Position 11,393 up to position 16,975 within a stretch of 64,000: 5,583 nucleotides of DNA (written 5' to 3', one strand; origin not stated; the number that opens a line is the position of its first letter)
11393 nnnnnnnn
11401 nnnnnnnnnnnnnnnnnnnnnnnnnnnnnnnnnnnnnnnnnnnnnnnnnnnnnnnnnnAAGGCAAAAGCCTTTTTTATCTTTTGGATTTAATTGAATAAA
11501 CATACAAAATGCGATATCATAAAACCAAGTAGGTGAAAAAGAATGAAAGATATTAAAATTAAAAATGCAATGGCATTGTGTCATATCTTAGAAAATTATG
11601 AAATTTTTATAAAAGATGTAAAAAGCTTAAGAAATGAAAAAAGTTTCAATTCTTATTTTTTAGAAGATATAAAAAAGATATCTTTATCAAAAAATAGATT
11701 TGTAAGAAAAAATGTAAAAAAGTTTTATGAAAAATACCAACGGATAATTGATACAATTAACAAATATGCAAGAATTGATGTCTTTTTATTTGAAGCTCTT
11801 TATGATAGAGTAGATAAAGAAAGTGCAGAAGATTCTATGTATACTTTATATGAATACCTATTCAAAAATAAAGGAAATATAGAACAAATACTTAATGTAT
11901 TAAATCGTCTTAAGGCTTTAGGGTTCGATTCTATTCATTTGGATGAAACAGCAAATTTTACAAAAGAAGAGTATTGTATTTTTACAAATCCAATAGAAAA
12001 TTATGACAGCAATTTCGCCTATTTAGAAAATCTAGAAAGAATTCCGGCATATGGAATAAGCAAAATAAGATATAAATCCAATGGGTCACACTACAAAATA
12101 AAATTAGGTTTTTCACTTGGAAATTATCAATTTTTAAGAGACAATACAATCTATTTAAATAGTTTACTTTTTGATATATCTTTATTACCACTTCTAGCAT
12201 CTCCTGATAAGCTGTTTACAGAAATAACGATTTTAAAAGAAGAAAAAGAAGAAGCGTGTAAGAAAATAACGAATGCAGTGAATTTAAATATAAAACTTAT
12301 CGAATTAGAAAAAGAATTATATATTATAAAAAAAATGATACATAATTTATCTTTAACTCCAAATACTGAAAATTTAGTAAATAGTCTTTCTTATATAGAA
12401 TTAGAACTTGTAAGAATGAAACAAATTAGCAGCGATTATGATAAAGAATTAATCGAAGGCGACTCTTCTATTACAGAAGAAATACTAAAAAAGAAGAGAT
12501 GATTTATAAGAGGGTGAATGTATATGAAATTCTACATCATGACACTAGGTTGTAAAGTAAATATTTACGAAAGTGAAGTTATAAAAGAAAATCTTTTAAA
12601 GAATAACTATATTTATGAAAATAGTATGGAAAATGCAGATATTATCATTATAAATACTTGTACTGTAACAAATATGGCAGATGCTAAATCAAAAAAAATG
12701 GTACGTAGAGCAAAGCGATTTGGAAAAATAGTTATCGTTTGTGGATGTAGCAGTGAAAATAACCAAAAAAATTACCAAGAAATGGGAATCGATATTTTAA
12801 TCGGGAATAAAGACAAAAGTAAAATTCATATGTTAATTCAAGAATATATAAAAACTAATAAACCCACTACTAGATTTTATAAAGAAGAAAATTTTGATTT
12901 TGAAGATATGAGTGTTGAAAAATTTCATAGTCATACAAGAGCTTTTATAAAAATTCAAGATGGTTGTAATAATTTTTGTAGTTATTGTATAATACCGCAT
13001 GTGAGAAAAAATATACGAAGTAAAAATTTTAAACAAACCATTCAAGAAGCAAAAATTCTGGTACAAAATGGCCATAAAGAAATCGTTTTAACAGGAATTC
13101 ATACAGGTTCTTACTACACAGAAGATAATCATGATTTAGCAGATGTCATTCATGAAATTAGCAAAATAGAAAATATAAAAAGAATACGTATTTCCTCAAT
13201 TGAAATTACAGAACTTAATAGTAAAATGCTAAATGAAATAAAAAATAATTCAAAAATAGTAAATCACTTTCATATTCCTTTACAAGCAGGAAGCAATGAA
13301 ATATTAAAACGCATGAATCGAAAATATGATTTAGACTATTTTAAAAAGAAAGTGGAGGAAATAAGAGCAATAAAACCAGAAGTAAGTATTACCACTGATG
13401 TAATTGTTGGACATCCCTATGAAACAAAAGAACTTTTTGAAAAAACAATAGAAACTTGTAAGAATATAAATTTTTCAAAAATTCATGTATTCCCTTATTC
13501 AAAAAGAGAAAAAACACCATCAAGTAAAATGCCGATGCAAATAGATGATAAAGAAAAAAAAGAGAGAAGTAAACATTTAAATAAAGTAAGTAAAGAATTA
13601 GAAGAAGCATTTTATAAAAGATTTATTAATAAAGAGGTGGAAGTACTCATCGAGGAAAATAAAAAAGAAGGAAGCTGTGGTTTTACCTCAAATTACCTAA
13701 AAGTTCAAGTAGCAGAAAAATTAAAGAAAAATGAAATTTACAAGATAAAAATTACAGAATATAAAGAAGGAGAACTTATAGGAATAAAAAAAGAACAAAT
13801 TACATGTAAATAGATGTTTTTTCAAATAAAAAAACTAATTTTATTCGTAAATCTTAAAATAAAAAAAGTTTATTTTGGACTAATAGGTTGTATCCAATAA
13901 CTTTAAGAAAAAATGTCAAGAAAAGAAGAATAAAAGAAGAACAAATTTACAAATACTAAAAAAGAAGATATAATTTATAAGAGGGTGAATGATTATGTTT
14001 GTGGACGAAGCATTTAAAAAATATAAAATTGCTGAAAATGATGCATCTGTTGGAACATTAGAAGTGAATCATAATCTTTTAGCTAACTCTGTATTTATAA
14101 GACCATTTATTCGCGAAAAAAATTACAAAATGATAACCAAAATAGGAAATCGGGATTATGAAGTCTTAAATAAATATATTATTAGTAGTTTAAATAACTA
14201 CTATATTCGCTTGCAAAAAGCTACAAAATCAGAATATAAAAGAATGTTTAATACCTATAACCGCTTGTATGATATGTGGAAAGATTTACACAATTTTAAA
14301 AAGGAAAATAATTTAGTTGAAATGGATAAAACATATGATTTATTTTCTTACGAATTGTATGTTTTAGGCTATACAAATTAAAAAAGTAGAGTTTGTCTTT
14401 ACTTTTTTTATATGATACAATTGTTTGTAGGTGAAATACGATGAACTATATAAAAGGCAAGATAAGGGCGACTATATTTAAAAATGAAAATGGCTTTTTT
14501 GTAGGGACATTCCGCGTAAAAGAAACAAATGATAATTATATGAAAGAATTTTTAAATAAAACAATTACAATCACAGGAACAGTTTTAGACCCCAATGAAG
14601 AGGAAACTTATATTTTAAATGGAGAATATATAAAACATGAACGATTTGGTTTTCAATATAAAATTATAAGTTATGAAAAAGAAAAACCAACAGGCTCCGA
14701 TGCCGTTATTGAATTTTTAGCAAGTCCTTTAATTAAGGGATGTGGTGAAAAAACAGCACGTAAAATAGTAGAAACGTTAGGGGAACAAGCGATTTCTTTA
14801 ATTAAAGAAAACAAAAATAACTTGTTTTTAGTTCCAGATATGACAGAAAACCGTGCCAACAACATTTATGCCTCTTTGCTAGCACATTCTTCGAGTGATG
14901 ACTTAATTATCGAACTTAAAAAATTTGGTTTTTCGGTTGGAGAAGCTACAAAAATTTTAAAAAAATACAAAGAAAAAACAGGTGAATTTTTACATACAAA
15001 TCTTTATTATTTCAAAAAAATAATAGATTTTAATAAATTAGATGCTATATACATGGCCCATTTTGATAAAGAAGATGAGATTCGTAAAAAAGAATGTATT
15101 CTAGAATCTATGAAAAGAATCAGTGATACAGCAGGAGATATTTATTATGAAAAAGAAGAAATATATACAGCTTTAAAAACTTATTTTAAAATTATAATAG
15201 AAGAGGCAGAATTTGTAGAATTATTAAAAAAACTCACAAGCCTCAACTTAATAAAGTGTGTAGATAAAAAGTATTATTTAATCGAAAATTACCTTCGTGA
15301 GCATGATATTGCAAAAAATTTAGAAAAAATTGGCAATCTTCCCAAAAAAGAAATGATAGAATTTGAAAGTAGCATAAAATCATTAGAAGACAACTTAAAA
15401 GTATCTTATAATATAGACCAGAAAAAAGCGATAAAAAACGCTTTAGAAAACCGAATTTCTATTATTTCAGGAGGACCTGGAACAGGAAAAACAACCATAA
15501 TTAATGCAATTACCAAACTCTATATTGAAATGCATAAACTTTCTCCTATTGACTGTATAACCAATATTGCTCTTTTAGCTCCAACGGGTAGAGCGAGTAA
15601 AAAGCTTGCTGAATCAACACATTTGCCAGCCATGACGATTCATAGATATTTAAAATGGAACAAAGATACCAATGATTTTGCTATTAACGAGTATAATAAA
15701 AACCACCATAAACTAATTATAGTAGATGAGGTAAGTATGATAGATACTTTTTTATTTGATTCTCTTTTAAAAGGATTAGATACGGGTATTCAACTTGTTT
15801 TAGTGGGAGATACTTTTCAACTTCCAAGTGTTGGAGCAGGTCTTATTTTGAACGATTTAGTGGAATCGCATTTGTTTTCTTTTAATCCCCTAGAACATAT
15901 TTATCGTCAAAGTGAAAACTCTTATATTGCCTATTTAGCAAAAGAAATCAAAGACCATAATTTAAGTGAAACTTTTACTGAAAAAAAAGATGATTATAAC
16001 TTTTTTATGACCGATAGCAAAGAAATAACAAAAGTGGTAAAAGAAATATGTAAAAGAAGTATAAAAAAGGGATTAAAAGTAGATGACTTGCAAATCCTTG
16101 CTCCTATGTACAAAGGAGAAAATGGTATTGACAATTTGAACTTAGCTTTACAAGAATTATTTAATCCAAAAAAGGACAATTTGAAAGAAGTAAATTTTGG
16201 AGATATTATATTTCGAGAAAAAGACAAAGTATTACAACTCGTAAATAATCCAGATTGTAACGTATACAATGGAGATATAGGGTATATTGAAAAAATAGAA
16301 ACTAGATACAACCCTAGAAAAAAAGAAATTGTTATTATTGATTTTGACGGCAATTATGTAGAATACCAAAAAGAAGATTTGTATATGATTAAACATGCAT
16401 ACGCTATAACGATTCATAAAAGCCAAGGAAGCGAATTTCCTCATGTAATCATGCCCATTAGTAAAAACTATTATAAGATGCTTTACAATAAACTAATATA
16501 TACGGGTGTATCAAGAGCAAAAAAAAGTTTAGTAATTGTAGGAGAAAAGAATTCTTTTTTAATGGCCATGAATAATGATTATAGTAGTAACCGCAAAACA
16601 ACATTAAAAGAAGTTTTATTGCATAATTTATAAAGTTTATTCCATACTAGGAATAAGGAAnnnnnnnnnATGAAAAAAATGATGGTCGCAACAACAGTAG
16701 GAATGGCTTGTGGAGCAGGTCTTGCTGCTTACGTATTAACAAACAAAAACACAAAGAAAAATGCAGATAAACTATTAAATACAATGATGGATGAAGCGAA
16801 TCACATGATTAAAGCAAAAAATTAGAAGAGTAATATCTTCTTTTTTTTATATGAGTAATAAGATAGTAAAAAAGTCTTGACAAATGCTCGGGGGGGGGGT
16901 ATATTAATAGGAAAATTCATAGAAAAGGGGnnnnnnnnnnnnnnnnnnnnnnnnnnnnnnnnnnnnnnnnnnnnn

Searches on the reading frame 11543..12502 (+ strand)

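Call 30: search_protein_families(library=pfam, proteins=[window:11543-12502:+], max_evalue=0.00001)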
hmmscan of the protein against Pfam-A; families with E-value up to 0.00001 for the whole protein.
window:11543-12502:+ (319 aa): 0 families

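Call 35: search_protein_families(library=pfam, proteins=[window:11543-12502:+], max_evalue=0.1)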
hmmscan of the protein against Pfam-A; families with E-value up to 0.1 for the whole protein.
window:11543-12502:+ (319 aa): 3 families
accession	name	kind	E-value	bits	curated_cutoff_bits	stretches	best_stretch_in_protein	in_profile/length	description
PF21371.2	Apc5_N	-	0.0011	19.6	27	1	210-292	30-109/138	Anaphase-promoting complex subunit 5, N-terminal domain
PF07319.16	DnaI_N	-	0.032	15.3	24.1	1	57-110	13-65/94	Primosomal protein DnaI N-terminus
PF22339.1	YgxA-like_sub_bind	-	0.042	14.7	27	0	58-120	24-89/100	YgxA-like substrate binding domain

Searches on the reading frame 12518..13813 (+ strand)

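Call 31: search_protein_families(library=pfam, proteins=[window:12518-13813:+], max_evalue=0.00001)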
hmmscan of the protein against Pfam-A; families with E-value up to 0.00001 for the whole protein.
window:12518-13813:+ (431 aa): 2 families
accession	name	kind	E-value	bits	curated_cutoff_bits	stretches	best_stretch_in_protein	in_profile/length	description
PF04055.27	Radical_SAM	-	7.5e-24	85.2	29.5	1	144-313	1-165/166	Radical SAM superfamily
PF00919.26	UPF0004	-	1.2e-21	77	27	1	4-94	1-96/98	Uncharacterized protein family UPF0004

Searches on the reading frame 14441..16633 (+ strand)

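Call 3: search_protein_families(library=pfam, proteins=[window:14441-16633:+], max_evalue=1)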
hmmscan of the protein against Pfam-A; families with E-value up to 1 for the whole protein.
window:14441-16633:+ (730 aa): 36 families (the best 25 are shown)
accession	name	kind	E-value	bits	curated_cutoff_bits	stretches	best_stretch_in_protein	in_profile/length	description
PF13245.12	AAA_19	-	8.9e-41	139.6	25.1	1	327-465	1-133/134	AAA domain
PF13604.12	AAA_30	-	1.5e-37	129.7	27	1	323-515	2-180/191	AAA domain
PF18335.7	SH3_13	-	2e-20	72.8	41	1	566-635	1-65/65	ATP-dependent RecD-like DNA helicase SH3 domain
PF13538.12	UvrD_C_2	-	2.1e-18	66.3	27.4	1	652-700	1-52/52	UvrD-like helicase C-terminal domain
PF23139.1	OB_YrrC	-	3.5e-17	62.6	27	1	1-83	1-76/76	ATP-dependent DNA helicase YrrC, OB-fold domain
PF14490.11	HHH_RecD2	-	2.6e-12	46.9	27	1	150-235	3-92/92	ATP-dependent RecD2 DNA helicase HHH domain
PF01443.25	Viral_helicase1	-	9.3e-12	45.7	21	2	341-529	2-159/228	Viral superfamily 1 RNA helicase core domain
PF13086.12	AAA_11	-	6.7e-09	36.3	27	1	323-363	2-43/257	AAA domain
PF13401.12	AAA_22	-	7.2e-06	26.8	27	1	337-458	5-124/130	AAA domain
PF03193.22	RsgA_GTPase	-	0.00026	21.3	30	1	295-359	61-128/174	RsgA GTPase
PF09848.15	SLFN-g3_helicase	-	0.00027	20.8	24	1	339-528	3-201/354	Schlafen group 3, DNA/RNA helicase domain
PF20720.3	nSTAND3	-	0.00028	21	27.2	1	328-374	8-52/155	Novel STAND NTPase 3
PF05970.20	PIF1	-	0.0007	19.7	25.9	1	326-464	5-155/223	PIF1-like helicase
PF05127.21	NAT10_TcmA_helicase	-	0.0021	18.4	22.7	1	341-445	1-112/176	RNA cytidine acetyltransferase NAT10/TcmA, helicase domain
PF00580.27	UvrD-helicase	-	0.0028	17.8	23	1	324-391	2-63/271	UvrD/REP helicase N-terminal domain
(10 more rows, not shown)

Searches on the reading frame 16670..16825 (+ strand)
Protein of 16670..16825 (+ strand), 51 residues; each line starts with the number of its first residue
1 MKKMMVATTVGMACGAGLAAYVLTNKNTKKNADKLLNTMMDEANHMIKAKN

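Call 3: search_protein_families(library=pfam, proteins=[window:16670-16825:+], max_evalue=1)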
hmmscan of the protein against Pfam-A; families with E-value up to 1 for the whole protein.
window:16670-16825:+ (51 aa): 2 families
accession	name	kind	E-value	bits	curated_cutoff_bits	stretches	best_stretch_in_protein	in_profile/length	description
PF11583.14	AurF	-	0.0073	15.9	29.6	1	16-47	88-119/282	P-aminobenzoate N-oxygenase AurF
PF15054.11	DUF4535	-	0.89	9.7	28.3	0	31-49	23-41/45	Domain of unknown function (DUF4535)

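Call 33: find_encoding_contigs(protein=window:16670-16825:+, flank=150, max_places=10)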
Protein window:16670-16825:+ (51 aa): 23 contigs read that carry it; 6 places shown.
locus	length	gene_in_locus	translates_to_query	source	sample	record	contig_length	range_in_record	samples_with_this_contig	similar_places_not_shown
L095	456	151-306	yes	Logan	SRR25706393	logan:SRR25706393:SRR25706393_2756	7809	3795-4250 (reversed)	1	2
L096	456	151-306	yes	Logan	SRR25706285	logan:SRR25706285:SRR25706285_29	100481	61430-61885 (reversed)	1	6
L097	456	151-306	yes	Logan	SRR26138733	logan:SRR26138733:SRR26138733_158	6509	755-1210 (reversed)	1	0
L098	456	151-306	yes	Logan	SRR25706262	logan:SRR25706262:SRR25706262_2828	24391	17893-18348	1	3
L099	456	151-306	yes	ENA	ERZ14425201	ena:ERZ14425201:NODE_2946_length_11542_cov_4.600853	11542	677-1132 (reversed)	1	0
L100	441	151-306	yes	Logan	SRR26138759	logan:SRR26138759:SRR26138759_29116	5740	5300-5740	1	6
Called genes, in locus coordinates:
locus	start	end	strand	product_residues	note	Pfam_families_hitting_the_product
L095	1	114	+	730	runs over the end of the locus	PF23139:OB_YrrC, PF14490:HHH_RecD2, PF13401:AAA_22 (faint), PF13086:AAA_11 (weak), PF13245:AAA_19, PF13604:AAA_30, PF18335:SH3_13, PF13538:UvrD_C_2, +1 more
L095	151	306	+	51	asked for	-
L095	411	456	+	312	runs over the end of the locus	PF08769:Spo0A_C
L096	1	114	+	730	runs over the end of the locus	PF23139:OB_YrrC, PF14490:HHH_RecD2, PF13401:AAA_22 (faint), PF13086:AAA_11 (weak), PF13245:AAA_19, PF13604:AAA_30, PF18335:SH3_13, PF13538:UvrD_C_2, +1 more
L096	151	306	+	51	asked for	-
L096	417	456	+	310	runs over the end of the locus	PF08769:Spo0A_C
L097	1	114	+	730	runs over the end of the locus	PF23139:OB_YrrC, PF14490:HHH_RecD2, PF13401:AAA_22 (faint), PF13086:AAA_11 (weak), PF13245:AAA_19, PF13604:AAA_30, PF18335:SH3_13, PF13538:UvrD_C_2, +1 more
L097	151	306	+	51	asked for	-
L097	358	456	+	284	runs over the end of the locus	?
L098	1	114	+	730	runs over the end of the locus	PF23139:OB_YrrC, PF14490:HHH_RecD2, PF13401:AAA_22 (faint), PF13086:AAA_11 (weak), PF13245:AAA_19, PF13604:AAA_30, PF18335:SH3_13, PF13538:UvrD_C_2, +1 more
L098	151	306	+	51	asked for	-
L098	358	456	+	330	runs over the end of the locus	PF08769:Spo0A_C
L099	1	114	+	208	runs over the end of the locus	PF18335:SH3_13, PF13538:UvrD_C_2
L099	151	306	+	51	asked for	-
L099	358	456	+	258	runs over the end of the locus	?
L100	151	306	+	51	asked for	-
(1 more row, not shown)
